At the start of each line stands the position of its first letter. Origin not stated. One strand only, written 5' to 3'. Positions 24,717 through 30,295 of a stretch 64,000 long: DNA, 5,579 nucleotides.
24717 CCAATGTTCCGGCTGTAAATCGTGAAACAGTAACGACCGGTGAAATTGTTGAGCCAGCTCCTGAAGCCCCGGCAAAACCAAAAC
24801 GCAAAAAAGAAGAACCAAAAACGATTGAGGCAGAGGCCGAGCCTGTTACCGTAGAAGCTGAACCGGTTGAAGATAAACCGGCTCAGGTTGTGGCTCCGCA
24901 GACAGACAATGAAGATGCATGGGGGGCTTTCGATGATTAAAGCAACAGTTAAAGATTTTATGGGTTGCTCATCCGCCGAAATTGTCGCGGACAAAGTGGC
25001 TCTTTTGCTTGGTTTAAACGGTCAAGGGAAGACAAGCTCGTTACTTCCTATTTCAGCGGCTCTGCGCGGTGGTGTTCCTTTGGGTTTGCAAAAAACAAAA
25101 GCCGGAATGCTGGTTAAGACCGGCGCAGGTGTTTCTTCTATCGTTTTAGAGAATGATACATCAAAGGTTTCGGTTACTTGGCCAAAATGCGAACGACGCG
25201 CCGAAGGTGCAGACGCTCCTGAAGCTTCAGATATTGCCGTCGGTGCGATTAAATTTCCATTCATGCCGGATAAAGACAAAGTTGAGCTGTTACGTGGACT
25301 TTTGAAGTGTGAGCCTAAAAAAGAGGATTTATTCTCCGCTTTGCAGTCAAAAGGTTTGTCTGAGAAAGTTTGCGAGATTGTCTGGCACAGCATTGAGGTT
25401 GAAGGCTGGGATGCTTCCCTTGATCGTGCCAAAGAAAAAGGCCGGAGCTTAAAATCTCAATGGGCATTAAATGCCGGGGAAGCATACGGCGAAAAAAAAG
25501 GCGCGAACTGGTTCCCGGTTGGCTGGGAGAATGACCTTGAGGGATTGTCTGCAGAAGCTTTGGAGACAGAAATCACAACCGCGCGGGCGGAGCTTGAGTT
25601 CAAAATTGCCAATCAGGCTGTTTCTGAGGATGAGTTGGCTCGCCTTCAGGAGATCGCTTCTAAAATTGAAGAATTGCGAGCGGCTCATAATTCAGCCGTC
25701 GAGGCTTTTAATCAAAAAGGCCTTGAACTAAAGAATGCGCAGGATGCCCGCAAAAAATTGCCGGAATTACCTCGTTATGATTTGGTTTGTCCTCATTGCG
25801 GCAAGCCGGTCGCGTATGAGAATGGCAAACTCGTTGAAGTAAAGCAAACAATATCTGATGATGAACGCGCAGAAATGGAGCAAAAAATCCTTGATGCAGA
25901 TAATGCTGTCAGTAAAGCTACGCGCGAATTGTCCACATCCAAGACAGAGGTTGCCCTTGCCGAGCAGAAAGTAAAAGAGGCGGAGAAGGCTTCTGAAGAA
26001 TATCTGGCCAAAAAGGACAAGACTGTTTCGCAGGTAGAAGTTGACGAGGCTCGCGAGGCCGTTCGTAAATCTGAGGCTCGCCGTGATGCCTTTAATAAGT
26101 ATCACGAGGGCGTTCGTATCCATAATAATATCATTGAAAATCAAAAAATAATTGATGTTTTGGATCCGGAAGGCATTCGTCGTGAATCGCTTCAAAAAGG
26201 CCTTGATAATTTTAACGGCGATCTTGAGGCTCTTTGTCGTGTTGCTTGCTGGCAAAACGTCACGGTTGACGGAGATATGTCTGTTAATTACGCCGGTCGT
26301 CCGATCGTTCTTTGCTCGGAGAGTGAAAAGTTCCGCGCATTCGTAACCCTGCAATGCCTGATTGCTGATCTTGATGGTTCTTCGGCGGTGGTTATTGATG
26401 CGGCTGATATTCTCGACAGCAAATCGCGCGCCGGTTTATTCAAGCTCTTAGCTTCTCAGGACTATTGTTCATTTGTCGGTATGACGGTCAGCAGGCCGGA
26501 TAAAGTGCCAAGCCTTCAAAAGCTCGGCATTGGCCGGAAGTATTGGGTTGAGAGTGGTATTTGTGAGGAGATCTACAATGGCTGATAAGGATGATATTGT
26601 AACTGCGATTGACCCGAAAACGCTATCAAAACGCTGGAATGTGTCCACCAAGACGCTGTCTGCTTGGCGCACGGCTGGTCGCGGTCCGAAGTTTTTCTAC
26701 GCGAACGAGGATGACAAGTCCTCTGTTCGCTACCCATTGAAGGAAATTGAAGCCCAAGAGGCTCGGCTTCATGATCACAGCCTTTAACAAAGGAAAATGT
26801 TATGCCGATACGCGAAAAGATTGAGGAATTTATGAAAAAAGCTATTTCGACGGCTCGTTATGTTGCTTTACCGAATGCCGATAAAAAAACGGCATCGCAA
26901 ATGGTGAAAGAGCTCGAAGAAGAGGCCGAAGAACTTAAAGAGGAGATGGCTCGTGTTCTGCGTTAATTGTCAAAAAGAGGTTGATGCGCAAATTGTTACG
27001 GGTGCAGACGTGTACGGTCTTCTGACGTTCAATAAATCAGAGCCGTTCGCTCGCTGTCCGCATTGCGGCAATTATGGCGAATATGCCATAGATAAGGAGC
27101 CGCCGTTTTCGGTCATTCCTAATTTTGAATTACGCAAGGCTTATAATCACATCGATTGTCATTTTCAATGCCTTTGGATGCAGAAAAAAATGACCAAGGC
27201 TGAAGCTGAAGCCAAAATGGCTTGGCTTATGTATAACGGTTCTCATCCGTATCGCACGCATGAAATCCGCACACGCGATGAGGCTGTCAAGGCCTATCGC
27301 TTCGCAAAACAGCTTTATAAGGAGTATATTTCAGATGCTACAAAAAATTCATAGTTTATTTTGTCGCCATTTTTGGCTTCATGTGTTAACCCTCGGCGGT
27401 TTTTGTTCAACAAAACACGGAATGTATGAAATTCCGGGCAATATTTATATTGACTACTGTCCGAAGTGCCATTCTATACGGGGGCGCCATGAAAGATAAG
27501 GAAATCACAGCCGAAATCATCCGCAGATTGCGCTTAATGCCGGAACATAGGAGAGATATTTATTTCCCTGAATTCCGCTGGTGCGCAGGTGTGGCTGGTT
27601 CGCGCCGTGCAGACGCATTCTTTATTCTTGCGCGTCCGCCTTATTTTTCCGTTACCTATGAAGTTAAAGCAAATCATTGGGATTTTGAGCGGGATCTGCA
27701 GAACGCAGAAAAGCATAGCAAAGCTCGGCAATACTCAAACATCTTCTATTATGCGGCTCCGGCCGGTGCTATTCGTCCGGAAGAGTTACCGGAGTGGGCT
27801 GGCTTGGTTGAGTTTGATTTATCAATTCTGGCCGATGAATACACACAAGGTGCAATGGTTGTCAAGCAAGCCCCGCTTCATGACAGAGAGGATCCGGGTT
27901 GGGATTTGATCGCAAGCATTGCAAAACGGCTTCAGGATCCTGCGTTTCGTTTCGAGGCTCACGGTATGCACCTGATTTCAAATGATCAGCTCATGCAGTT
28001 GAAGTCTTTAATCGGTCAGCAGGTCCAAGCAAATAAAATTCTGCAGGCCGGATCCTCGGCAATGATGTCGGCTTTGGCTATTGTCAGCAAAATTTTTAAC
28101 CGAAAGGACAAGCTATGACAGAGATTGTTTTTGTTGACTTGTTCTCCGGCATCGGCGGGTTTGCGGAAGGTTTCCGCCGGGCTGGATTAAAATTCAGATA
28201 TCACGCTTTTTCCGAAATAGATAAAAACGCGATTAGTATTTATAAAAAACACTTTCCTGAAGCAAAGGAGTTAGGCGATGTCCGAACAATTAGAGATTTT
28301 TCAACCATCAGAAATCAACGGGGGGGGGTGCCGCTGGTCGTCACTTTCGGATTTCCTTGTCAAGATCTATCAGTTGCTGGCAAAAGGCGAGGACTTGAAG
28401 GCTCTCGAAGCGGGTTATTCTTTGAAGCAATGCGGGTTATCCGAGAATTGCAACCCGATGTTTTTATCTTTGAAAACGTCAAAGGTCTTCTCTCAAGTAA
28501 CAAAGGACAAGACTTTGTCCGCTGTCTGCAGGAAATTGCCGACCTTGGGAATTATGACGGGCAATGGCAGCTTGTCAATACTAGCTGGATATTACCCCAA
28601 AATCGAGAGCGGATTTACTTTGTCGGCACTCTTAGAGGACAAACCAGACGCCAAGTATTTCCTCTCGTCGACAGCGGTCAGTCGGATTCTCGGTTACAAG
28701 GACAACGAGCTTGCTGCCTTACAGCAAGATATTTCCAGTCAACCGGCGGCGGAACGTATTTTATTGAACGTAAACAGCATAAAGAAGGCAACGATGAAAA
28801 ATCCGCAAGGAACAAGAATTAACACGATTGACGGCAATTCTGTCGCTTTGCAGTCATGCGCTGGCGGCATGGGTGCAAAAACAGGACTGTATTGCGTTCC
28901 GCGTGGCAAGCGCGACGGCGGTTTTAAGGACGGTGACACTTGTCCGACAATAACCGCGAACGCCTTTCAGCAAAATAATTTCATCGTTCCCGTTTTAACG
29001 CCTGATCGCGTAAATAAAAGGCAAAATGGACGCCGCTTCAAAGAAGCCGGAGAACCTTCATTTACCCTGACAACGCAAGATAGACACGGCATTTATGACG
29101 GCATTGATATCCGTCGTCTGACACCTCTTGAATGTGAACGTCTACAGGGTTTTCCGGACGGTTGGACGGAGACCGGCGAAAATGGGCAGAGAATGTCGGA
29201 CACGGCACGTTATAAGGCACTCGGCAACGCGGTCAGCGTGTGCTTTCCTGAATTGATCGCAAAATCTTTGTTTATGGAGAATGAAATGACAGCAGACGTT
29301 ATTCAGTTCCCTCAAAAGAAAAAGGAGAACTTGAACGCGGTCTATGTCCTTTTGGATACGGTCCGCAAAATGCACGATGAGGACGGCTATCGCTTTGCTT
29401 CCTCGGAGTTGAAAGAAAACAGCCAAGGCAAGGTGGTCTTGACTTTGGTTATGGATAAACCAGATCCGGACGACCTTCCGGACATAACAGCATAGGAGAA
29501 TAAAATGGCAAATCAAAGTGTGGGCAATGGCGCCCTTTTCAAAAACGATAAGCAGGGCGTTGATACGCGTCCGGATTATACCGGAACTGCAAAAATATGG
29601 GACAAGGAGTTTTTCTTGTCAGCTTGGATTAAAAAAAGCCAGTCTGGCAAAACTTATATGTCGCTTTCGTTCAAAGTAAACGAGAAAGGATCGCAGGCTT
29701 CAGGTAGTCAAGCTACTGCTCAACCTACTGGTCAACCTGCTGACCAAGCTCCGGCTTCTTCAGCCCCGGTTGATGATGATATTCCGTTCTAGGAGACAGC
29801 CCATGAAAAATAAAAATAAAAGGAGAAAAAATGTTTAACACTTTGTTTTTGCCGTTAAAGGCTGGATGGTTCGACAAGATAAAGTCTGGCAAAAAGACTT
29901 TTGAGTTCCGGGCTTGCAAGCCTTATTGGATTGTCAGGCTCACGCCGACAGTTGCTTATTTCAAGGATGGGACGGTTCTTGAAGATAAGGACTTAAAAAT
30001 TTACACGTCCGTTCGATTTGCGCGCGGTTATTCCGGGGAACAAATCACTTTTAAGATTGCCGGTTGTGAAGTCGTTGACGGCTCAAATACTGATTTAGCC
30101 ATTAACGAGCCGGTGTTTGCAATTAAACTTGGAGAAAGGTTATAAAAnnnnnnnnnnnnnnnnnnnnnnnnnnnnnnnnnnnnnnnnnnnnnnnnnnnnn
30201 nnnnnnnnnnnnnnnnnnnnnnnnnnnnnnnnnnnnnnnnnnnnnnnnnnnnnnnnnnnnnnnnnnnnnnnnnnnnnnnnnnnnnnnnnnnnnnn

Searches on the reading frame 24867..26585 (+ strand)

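Call 28: search_protein_families(library=pfam, proteins=[window:24867-26585:+], max_evalue=0.01)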
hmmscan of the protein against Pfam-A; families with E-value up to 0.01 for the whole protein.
window:24867-26585:+ (572 aa): 0 families

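Call 29: search_protein_families(library=phrogs, proteins=[window:24867-26585:+], max_evalue=0.001)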
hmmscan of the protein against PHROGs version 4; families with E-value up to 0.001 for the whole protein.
window:24867-26585:+ (572 aa): 1 family
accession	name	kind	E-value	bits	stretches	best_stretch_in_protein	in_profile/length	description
phrog_77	-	DNA, RNA and nucleotide metabolism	1.7e-08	34.4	1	230-435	529-799/967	SbcC-like subunit of palindrome specific endonuclease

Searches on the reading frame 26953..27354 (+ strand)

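Call 28: search_protein_families(library=pfam, proteins=[window:26953-27354:+], max_evalue=0.01)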
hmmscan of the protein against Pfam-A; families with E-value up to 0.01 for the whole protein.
window:26953-27354:+ (133 aa): 2 families
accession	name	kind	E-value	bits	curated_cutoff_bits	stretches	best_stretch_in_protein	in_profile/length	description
PF11672.13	DUF3268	-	0.0001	23.1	28.4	1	3-91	5-92/121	zinc-finger-containing domain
PF24460.1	DUF7575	-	0.0011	18.7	28.5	0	33-40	4-11/28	Domain of unknown function (DUF7575)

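Call 29: search_protein_families(library=phrogs, proteins=[window:26953-27354:+], max_evalue=0.001)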
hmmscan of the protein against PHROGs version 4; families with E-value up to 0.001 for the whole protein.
window:26953-27354:+ (133 aa): 1 family
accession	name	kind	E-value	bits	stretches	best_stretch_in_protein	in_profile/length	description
phrog_1934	-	unknown function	1.1e-09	39.3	1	2-94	15-105/144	-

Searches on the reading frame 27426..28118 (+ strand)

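Call 28: search_protein_families(library=pfam, proteins=[window:27426-28118:+], max_evalue=0.01)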
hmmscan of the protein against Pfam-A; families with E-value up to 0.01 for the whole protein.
window:27426-28118:+ (230 aa): 0 families

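Call 29: search_protein_families(library=phrogs, proteins=[window:27426-28118:+], max_evalue=0.001)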
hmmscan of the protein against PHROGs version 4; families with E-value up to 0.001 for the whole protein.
window:27426-28118:+ (230 aa): 3 families
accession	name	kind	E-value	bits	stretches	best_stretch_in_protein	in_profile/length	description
phrog_5429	-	DNA, RNA and nucleotide metabolism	1.4e-22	81.4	1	26-173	3-165/176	DNA repair protein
phrog_14517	-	unknown function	9.6e-08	32.8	1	22-169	4-149/296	-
phrog_2776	-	unknown function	1.9e-06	28.7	1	52-130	36-110/181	-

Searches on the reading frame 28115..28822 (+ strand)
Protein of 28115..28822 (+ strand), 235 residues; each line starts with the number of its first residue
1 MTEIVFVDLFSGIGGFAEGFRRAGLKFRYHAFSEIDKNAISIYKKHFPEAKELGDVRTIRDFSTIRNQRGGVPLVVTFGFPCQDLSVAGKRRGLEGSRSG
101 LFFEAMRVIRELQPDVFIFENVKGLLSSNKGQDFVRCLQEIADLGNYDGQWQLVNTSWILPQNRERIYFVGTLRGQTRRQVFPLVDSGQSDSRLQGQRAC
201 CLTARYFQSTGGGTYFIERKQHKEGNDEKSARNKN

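Call 28: search_protein_families(library=pfam, proteins=[window:28115-28822:+], max_evalue=0.01)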
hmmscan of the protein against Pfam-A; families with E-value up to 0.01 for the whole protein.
window:28115-28822:+ (235 aa): 1 family
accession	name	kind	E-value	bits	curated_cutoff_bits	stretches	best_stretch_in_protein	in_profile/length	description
PF00145.23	DNA_methylase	-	8.1e-49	167.2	22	1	6-178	3-167/324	C-5 cytosine-specific DNA methylase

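Call 29: search_protein_families(library=phrogs, proteins=[window:28115-28822:+], max_evalue=0.001)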
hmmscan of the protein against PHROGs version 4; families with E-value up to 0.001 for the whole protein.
window:28115-28822:+ (235 aa): 6 families
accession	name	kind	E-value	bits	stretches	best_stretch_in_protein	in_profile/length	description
phrog_116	-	other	1.3e-60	206.6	1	1-193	205-391/779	DNA methyltransferase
phrog_363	-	other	4e-48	165.2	1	4-209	54-239/327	DNA methyltransferase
phrog_29583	-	other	9e-14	52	1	7-129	9-135/468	DNA methyltransferase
phrog_5999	-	other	3.2e-10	41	1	4-105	3-103/109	DNA methyltransferase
phrog_36001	-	unknown function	1.7e-08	34.1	1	101-174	490-563/715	-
phrog_864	-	DNA, RNA and nucleotide metabolism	4.2e-07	29.8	1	66-139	690-762/1064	DNA primase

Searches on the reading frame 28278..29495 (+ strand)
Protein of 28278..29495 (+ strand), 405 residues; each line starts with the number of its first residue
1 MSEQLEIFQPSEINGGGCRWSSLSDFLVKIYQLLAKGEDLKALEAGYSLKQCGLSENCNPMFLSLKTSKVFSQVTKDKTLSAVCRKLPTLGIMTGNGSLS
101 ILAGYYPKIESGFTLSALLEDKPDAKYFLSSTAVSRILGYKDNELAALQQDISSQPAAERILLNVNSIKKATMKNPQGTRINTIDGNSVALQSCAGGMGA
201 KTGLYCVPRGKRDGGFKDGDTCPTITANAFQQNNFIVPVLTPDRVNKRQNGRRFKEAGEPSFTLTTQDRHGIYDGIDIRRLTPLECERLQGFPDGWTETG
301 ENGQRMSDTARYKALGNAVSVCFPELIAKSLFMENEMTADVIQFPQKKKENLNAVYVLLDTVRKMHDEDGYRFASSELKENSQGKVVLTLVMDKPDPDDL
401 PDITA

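Call 28: search_protein_families(library=pfam, proteins=[window:28278-29495:+], max_evalue=0.01)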
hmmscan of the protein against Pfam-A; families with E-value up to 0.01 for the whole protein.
window:28278-29495:+ (405 aa): 1 family
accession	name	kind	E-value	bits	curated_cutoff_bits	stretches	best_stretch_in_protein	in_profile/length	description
PF00145.23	DNA_methylase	-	1.6e-10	41.4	22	1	194-331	233-322/324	C-5 cytosine-specific DNA methylase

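Call 29: search_protein_families(library=phrogs, proteins=[window:28278-29495:+], max_evalue=0.001)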
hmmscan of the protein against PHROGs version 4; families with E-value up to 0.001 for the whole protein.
window:28278-29495:+ (405 aa): 10 families
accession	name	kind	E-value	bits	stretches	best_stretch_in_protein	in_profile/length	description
phrog_8411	-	unknown function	6.4e-29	102.2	2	178-276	3-109/206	-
phrog_116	-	other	1.2e-24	87.7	1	195-364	409-522/779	DNA methyltransferase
phrog_16528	-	other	3.4e-22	80.2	1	269-331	161-217/236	DNA methyltransferase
phrog_17284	-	unknown function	6.8e-18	65.8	1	275-333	156-212/245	-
phrog_26324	-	other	9.8e-18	65.9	1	246-331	116-203/210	DNA methyltransferase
phrog_16427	-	other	1.8e-17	64.8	1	265-336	102-173/235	DNA methyltransferase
phrog_13621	-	unknown function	3.2e-14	53.9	1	273-334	49-111/121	-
phrog_16143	-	other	6.4e-11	42.9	1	22-135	20-133/139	DNA methyltransferase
phrog_38038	-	unknown function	2.6e-05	24.3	1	278-299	304-325/430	-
phrog_23072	-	other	0.00027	21.6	0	263-332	307-388/400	DNA methyltransferase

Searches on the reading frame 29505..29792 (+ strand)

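Call 28: search_protein_families(library=pfam, proteins=[window:29505-29792:+], max_evalue=0.01)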
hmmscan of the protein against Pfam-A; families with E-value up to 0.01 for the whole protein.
window:29505-29792:+ (95 aa): 0 families

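Call 29: search_protein_families(library=phrogs, proteins=[window:29505-29792:+], max_evalue=0.001)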
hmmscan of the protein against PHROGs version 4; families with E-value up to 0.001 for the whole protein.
window:29505-29792:+ (95 aa): 2 families
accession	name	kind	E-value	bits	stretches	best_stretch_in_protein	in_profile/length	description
phrog_18154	-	DNA, RNA and nucleotide metabolism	4.9e-11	44.3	1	8-95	7-105/105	single strand DNA binding protein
phrog_7364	-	DNA, RNA and nucleotide metabolism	3.7e-07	32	1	7-62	8-64/158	single strand DNA binding protein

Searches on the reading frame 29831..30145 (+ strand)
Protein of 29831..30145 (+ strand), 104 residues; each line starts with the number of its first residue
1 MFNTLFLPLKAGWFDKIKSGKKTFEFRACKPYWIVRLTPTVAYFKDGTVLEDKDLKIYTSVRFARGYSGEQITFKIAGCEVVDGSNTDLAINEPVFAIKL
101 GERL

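Call 28: search_protein_families(library=pfam, proteins=[window:29831-30145:+], max_evalue=0.01)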
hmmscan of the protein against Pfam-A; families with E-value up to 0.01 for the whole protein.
window:29831-30145:+ (104 aa): 0 families

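Call 29: search_protein_families(library=phrogs, proteins=[window:29831-30145:+], max_evalue=0.001)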
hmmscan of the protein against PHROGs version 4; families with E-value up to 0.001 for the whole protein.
window:29831-30145:+ (104 aa): 1 family
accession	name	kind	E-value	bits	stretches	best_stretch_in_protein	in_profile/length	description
phrog_625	-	unknown function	1.5e-12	48.6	1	4-101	3-90/98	-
